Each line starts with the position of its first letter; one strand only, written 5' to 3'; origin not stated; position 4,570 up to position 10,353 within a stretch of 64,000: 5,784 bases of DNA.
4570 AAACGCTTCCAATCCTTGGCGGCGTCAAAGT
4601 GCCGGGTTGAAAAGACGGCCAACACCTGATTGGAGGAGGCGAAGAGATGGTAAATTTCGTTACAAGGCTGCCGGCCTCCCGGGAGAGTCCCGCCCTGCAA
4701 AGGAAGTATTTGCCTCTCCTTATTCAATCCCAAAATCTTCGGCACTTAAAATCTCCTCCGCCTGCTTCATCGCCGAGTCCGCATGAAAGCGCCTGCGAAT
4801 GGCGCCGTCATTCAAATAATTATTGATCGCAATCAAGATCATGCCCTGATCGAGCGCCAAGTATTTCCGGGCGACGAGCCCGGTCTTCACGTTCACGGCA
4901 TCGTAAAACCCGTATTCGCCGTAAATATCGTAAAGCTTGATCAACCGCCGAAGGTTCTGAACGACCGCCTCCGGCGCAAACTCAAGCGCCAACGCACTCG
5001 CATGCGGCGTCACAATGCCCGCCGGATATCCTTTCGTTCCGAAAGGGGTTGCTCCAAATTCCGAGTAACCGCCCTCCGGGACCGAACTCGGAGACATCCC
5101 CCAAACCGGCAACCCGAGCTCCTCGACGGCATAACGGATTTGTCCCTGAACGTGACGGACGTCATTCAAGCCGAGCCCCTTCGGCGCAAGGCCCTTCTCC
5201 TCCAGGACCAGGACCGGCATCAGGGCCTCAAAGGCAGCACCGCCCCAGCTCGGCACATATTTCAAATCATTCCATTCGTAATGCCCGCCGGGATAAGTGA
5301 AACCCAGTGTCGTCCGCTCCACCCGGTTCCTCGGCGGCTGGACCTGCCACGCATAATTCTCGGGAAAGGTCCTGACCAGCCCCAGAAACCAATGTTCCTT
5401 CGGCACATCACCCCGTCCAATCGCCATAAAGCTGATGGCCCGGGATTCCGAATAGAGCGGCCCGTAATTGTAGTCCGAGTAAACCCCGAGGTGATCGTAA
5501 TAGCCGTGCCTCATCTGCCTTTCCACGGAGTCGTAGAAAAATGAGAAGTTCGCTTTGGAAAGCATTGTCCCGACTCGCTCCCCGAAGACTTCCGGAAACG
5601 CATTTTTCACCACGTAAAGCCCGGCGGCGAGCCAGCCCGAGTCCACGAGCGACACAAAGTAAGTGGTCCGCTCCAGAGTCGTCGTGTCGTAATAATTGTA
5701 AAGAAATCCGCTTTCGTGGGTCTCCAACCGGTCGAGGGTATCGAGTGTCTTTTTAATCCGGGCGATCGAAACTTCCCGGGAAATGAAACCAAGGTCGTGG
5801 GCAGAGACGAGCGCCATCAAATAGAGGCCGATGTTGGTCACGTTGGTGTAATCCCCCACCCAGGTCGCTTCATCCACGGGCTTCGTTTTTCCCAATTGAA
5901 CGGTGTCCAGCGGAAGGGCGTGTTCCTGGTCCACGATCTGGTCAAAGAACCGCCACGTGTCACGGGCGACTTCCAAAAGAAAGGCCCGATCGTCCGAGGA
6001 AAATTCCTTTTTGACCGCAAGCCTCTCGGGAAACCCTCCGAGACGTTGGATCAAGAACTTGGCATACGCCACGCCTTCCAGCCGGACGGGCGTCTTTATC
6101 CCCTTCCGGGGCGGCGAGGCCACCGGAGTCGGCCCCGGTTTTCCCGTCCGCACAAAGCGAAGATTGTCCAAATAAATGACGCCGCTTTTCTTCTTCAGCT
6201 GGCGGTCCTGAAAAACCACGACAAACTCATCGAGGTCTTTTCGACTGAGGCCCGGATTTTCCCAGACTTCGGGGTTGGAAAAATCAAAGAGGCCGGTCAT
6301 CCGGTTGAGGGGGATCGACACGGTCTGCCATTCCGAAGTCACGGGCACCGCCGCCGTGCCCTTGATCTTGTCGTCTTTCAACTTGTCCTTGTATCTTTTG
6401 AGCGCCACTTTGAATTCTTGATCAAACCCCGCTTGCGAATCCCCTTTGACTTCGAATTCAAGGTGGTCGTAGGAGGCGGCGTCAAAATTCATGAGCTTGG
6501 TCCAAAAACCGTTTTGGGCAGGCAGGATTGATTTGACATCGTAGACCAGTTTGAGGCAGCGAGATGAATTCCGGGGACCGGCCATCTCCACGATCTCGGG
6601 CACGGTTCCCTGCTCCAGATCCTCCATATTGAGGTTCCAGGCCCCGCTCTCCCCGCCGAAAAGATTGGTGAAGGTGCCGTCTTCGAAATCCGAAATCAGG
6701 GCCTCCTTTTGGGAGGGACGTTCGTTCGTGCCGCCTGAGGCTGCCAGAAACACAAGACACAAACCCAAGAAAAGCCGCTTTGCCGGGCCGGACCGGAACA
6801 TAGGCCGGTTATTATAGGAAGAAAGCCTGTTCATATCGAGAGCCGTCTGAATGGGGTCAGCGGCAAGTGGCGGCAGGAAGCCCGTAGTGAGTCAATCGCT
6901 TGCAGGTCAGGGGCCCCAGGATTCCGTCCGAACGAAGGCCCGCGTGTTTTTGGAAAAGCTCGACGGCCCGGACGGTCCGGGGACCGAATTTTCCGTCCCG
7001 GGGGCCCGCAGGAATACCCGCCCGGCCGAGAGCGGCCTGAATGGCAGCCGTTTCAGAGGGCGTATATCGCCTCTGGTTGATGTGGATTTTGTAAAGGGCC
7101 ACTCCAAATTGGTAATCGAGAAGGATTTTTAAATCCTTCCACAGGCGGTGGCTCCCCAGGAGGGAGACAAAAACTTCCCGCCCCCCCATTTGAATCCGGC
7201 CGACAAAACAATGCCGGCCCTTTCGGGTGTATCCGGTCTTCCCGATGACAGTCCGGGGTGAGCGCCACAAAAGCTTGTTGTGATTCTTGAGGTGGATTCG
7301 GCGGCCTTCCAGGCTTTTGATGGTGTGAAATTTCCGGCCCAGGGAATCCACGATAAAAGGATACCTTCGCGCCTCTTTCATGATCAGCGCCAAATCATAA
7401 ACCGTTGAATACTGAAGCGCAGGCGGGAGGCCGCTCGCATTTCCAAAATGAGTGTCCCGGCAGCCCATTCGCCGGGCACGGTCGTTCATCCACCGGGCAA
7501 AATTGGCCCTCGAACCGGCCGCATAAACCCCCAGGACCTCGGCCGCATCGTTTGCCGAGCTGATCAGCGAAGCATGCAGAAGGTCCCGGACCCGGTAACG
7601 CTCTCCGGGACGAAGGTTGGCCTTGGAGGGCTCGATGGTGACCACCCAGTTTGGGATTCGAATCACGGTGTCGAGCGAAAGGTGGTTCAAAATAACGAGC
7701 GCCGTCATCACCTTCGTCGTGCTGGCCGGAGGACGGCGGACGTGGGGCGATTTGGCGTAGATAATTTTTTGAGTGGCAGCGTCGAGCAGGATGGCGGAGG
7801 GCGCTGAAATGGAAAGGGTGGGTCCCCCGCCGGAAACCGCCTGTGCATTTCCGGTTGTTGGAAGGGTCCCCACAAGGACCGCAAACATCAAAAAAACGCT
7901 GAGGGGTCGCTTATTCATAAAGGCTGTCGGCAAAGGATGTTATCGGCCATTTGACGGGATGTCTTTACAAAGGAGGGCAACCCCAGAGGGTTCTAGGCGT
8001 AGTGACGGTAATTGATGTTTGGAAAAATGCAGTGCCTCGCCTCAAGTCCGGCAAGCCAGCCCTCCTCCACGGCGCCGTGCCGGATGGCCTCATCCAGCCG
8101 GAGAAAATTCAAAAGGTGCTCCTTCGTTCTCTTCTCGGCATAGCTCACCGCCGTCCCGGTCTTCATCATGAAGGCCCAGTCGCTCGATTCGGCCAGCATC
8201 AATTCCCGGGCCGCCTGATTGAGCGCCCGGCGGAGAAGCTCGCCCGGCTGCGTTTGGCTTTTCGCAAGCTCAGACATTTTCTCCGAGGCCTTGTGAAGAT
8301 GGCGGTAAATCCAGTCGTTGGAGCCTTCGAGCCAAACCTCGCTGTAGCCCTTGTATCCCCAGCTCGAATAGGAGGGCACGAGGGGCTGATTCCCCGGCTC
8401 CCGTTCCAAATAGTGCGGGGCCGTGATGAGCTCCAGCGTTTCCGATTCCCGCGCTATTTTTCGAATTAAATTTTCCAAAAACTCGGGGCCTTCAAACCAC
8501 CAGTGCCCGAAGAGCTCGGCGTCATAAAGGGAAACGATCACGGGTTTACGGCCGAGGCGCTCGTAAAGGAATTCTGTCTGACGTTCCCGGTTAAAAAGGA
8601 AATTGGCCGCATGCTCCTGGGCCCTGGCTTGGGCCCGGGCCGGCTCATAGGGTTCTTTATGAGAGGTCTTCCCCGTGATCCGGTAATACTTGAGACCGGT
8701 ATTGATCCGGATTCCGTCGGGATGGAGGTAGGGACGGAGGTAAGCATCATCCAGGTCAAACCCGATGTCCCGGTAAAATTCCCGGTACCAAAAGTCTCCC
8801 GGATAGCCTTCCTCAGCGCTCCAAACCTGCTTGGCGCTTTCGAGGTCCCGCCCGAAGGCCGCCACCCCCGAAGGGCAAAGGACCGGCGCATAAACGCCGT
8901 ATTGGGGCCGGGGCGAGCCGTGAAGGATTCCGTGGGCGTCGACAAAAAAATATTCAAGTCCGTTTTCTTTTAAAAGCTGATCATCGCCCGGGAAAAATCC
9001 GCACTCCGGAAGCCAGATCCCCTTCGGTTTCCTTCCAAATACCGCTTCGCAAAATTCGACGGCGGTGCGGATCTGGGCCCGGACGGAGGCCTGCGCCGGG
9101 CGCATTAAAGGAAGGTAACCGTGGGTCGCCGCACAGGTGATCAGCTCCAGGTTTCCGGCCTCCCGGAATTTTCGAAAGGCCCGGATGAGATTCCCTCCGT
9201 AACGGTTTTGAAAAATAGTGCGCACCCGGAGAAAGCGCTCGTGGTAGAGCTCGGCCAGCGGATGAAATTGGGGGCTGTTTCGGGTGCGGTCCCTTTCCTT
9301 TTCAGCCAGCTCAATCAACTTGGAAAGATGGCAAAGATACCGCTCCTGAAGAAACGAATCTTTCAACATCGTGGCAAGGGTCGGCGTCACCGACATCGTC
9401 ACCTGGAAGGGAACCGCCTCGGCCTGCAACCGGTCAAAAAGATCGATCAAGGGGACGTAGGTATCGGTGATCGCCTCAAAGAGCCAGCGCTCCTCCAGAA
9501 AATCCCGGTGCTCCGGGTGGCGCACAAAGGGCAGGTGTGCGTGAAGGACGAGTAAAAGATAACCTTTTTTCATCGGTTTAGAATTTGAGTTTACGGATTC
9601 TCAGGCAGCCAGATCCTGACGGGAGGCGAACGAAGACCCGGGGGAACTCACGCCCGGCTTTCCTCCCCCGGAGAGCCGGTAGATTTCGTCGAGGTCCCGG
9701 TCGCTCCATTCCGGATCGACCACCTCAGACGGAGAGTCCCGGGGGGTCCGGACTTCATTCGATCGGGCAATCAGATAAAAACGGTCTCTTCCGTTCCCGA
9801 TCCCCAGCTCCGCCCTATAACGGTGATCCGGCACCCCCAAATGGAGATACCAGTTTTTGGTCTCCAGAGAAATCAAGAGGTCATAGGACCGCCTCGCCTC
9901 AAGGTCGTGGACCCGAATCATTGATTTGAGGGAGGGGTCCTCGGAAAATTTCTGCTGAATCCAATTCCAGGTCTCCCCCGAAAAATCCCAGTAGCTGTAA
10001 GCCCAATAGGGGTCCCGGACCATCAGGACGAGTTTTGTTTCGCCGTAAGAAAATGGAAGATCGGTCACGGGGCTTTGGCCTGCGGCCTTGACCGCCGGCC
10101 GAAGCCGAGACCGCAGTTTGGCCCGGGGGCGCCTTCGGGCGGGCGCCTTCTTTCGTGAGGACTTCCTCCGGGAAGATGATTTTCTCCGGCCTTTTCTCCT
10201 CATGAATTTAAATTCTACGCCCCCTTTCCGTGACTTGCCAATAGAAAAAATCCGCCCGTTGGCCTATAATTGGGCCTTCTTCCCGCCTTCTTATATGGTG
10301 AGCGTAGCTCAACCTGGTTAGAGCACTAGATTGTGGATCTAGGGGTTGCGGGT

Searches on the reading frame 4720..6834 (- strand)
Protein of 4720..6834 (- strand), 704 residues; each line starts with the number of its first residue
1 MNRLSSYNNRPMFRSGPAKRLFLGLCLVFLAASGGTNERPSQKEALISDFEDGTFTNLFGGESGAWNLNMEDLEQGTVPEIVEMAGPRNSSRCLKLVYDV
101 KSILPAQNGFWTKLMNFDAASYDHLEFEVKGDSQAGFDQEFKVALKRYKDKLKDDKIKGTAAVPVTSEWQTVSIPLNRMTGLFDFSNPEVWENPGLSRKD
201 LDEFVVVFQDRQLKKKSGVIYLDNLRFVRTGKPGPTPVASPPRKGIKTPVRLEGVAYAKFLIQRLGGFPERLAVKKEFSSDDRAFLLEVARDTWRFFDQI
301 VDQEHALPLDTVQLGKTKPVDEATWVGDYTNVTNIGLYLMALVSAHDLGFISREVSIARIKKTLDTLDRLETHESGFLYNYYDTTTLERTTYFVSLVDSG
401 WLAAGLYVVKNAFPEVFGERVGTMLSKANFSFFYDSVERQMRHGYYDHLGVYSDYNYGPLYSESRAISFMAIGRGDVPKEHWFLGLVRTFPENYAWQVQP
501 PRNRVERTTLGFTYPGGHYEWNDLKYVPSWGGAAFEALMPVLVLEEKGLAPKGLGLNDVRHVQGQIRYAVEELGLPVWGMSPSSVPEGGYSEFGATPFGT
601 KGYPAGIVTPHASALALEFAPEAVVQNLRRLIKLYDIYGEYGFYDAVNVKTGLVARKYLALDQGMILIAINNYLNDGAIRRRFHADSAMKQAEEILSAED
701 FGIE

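Call 6: search_protein_families(library=pfam, proteins=[window:4720-6834:-], max_evalue=0.01)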
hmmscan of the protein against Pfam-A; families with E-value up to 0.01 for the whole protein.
window:4720-6834:- (704 aa): 4 families
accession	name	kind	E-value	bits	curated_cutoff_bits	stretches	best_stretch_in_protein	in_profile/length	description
PF10091.15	Glycoamylase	-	8.3e-24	84.8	27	1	522-685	44-219/221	Putative glucoamylase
PF11329.14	DUF3131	-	4.4e-07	29.7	20.3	1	289-415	2-124/367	Protein of unknown function (DUF3131)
PF18329.7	SGBP_B_XBD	-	0.00041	20.9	26.4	1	166-229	125-186/186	Surface glycan-binding protein B xyloglucan binding domain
PF21582.3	CBM30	-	0.0071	16.7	27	0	123-184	76-139/170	Carbohydrate binding domain 30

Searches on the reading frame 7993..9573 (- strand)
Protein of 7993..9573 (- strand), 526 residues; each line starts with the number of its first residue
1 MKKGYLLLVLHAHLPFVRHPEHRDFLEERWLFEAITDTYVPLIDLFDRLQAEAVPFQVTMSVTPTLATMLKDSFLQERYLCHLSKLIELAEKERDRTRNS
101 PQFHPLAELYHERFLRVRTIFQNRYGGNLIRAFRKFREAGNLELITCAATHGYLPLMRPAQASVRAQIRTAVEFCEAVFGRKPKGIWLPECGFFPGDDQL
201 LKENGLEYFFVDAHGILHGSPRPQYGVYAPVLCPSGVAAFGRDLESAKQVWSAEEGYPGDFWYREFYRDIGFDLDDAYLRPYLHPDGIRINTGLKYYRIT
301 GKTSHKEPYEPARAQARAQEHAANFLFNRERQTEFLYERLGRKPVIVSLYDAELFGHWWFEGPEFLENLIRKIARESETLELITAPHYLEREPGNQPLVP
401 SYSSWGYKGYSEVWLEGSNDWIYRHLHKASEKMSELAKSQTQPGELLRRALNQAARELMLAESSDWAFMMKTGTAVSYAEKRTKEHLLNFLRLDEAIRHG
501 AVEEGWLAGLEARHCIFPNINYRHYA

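Call 6: search_protein_families(library=pfam, proteins=[window:7993-9573:-], max_evalue=0.01)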
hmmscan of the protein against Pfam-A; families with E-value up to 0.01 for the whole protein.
window:7993-9573:- (526 aa): 2 families
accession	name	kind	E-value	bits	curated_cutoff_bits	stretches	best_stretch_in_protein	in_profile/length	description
PF09210.16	BE_C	-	2.6e-38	130.9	25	1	425-525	1-101/101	1,4-alpha-glucan branching enzyme, C-terminal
PF03065.20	Glyco_hydro_57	-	5.5e-35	121.5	21.2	1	8-393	2-283/291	Glycosyl hydrolase family 57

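Call 12: find_related_loci(query=window:7993-9573:-, collection=genome_contigs, flank=10000)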
Query window:7993-9573:- (526 aa) in genome_contigs; peptide patterns used: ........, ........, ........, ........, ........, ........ (x = any residue, [..] = any of these).
600 stretches matched a pattern (row limit reached: there are more); 598 encode a relative of the query (tblastn E <= 1e-3); the best 80 are kept; 80 distinct loci.
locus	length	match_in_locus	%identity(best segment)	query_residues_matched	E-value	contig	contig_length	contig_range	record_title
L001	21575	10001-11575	64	2-526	0e+0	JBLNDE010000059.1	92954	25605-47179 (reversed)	MAG: Bacillota bacterium isolate MAG107 PRJNA950955_bin16_renamed_58, whole genome shotgun sequence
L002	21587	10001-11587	61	1-526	0e+0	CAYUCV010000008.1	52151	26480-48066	MAG TPA_asm: uncultured bacterium isolate SRP098346_co1_447 genome assembly, contig: NODE_286_length_52151_cov_13.108166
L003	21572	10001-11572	62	2-525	0e+0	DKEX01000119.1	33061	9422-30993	MAG TPA_asm: Firmicutes bacterium UBA6811 UBA6811_contig_12582, whole genome shotgun sequence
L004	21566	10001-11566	61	1-523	0e+0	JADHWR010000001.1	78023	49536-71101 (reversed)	MAG: Candidatus Omnitrophota bacterium isolate BS750m-G32 BS-750m-C142, whole genome shotgun sequence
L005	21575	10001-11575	60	1-526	0e+0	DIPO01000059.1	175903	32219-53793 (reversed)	MAG TPA_asm: Firmicutes bacterium UBA5486 UBA5486_contig_4, whole genome shotgun sequence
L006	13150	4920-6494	60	1-526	0e+0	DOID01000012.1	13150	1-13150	MAG TPA_asm: Bacillota bacterium isolate UBA11021 contig_15674, whole genome shotgun sequence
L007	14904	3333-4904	60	1-525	0e+0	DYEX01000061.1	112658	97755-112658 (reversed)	MAG TPA_asm: Desulfovirgula sp. isolate Tomsk_3_55_126 Tomsk_k141_15243, whole genome shotgun sequence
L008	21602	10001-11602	59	3-525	0e+0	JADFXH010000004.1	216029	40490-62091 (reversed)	MAG: Candidatus Omnitrophota bacterium isolate nDJH13bin20 nDJH13_bin20_NODE_4_length_216029_cov_9.374494, whole genome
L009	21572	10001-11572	60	1-525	0e+0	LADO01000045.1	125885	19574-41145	MAG: Peptococcaceae bacterium BRH_c4b BRHa_1005698, whole genome shotgun sequence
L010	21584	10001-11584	59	1-526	0e+0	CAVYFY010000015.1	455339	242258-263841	MAG: uncultured Planctomycetota bacterium isolate MFD04463.bin.2.12 genome assembly, contig: contig_33183, whole genome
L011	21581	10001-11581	58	1-525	0e+0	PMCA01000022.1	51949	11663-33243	MAG: Elusimicrobia bacterium isolate fen_1175 73.20120700_E3M.237_contig_255958, whole genome shotgun sequence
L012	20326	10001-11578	59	1-525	0e+0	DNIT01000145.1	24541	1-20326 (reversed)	MAG TPA_asm: Pelotomaculum sp. isolate UBA10960 contig_6261, whole genome shotgun sequence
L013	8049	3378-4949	60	3-525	0e+0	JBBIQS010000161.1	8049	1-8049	MAG: Myxococcales bacterium isolate SLF170214_bin_331 NODE_4007_length_8049_cov_3.6131, whole genome shotgun sequence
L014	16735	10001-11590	58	3-521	0e+0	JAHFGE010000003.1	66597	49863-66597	MAG: Candidatus Omnitrophota bacterium isolate nzgw308 NODE_209_length_66598_cov_3.146366, whole genome shotgun sequence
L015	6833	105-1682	58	1-526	0e+0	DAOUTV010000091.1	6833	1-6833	MAG TPA_asm: Desulfobacterales bacterium isolate CSMAG_806 CSMAG_806_k141_682545_length_6833_cov_39.6508, whole genome s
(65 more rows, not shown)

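Call 18: find_homologous_proteins(query=window:7993-9573:-, max_evalue=1e-100)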
Query window:7993-9573:- (526 aa): 7992 proteins with E <= 1e-100 among 8000 candidates; the best 120 are listed.
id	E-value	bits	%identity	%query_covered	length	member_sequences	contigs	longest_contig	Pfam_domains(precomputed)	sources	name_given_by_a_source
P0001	0.0e+0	1165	93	100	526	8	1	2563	PF03065.21,PF09210.17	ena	-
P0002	6.3e-280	948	76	100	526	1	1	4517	PF03065.21,PF09210.17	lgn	-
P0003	4.3e-277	938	74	100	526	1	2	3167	PF03065.21,PF09210.17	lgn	-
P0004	1.5e-275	933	74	100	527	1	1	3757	PF03065.21,PF09210.17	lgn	-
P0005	9.0e-275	931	74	100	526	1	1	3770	PF03065.21,PF09210.17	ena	-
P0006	3.7e-273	925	74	100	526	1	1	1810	PF03065.21,PF09210.17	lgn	-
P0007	1.0e-272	924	72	100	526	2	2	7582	PF03065.21,PF09210.17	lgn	-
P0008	8.9e-270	914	72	100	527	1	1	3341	PF03065.21,PF09210.17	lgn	-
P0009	2.4e-268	910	72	100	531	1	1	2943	PF03065.21,PF09210.17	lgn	-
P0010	2.7e-268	909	72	100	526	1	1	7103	PF03065.21,PF09210.17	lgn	-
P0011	2.9e-268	909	71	100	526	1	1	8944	PF03065.21,PF09210.17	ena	-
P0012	1.6e-267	907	71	100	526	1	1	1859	PF03065.21,PF09210.17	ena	-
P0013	2.8e-267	906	72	100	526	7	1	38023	PF03065.21,PF09210.17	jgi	-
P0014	3.4e-265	899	71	100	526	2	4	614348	PF03065.21,PF09210.17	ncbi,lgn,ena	-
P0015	4.7e-265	899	72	100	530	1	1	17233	PF03065.21,PF09210.17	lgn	-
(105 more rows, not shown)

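Call 19: find_encoding_contigs(protein=P0001, flank=10000, max_places=4)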
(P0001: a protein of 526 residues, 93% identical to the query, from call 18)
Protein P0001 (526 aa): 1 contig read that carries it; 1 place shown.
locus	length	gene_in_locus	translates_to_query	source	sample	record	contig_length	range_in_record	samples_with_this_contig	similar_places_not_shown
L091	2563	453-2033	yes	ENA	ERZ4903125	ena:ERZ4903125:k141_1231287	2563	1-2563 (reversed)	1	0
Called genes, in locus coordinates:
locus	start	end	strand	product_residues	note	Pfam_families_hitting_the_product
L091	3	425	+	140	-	PF16258:DUF4912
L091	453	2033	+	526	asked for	PF03065:Glyco_hydro_57, PF09210:BE_C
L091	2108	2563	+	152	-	?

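Call 20: find_encoding_contigs(protein=P0014, flank=10000, max_places=2)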
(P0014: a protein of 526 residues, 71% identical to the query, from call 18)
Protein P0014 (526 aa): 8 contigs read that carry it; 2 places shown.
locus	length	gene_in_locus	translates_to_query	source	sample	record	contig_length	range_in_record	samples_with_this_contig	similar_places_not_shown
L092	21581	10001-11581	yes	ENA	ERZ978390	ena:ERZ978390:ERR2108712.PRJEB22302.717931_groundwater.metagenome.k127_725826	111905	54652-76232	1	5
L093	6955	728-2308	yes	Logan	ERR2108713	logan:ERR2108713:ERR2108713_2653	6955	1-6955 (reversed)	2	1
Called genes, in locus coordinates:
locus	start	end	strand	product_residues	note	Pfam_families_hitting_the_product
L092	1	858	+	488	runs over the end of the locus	PF03934:T2SSK (faint), PF12836:HHH_3 (weak)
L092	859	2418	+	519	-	PF11104:PilM_2, PF06723:MreB_Mbl, PF14450:FtsA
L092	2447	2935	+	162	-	PF04350:PilO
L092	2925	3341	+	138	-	-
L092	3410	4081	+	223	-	PF05137:PilN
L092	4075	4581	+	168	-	-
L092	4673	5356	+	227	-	-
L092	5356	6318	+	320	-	PF01207:Dus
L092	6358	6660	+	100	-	PF06155:GBBH-like_N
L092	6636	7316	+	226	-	PF09335:VTT_dom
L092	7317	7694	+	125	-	PF00472:RF-1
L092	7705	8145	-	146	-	PF07681:DoxX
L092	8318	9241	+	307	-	PF01381:HTH_3 (weak), PF02661:Fic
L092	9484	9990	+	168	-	PF16258:DUF4912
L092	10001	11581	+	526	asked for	PF03065:Glyco_hydro_57, PF09210:BE_C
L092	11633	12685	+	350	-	PF00768:Peptidase_S11, PF09374:PG_binding_3 (faint), PF01471:PG_binding_1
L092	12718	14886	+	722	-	PF11329:DUF3131, PF10091:Glycoamylase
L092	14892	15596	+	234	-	PF02578:Cu-oxidase_4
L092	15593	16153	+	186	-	PF08207:EFP_N, PF01132:EFP, PF09285:Elong-fact-P_C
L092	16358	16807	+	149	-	PF01668:SmpB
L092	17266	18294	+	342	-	PF18306:LDcluster4, PF03641:Lysine_decarbox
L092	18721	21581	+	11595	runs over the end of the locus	-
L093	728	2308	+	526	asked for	PF03065:Glyco_hydro_57, PF09210:BE_C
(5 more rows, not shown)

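Call 21: find_encoding_contigs(protein=P0013, flank=10000, max_places=2)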
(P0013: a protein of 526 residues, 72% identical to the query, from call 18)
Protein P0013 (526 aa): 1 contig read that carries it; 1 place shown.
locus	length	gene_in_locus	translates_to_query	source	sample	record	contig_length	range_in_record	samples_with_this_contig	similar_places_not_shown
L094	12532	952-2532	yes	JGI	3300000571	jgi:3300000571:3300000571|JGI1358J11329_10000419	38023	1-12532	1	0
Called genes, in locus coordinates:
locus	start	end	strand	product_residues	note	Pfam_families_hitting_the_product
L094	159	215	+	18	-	-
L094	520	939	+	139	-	PF16258:DUF4912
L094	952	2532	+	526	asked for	PF03065:Glyco_hydro_57, PF09210:BE_C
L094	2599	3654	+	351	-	PF00768:Peptidase_S11, PF01471:PG_binding_1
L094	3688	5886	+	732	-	PF11329:DUF3131, PF10091:Glycoamylase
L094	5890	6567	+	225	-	PF02578:Cu-oxidase_4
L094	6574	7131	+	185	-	PF08207:EFP_N, PF01132:EFP, PF09285:Elong-fact-P_C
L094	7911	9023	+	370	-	PF13776:DUF4172, PF02661:Fic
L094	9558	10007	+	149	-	PF01668:SmpB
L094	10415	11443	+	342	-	PF18306:LDcluster4, PF03641:Lysine_decarbox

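Call 61: find_encoding_contigs(protein=P0002, flank=10000, max_places=3)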
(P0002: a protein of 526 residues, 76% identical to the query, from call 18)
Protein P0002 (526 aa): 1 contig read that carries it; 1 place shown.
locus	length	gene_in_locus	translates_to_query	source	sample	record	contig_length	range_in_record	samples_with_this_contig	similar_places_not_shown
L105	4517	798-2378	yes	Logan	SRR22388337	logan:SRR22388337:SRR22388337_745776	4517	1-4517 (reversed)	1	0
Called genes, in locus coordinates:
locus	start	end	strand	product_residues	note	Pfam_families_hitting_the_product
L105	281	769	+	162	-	PF16258:DUF4912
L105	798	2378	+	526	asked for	PF03065:Glyco_hydro_57, PF09210:BE_C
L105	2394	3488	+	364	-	PF00768:Peptidase_S11, PF01471:PG_binding_1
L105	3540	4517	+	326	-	?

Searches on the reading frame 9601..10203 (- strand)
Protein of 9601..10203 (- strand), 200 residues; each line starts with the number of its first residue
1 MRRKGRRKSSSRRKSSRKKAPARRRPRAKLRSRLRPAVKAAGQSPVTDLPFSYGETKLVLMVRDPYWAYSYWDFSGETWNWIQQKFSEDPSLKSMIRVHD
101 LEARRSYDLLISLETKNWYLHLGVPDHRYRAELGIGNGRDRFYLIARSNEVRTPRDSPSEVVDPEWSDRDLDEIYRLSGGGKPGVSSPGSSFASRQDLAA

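Call 6: search_protein_families(library=pfam, proteins=[window:9601-10203:-], max_evalue=0.01)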
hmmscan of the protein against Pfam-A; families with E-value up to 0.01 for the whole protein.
window:9601-10203:- (200 aa): 1 family
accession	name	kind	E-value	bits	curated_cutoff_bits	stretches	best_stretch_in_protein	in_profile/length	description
PF16258.11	DUF4912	-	1.4e-30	106.4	29.4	1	53-163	1-117/118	Domain of unknown function (DUF4912)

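Call 14: find_encoding_contigs(protein=window:9601-10203:-, flank=10000, max_places=10)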
Protein window:9601-10203:- (200 aa): 1 contig read that carries it; 1 place shown.
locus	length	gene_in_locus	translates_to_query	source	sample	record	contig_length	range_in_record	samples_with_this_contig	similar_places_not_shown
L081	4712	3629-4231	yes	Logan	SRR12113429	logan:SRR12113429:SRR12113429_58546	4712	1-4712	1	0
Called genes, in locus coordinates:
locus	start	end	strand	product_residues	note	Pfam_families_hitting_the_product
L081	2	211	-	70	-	?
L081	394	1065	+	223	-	PF12705:PDDEXK_1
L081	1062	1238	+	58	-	-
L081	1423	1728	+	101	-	PF01909:NTP_transf_2, PF18765:Polbeta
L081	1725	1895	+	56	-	PF01934:HepT-like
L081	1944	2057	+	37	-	-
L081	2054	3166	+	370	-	PF13776:DUF4172, PF02661:Fic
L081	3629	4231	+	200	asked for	PF16258:DUF4912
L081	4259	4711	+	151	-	?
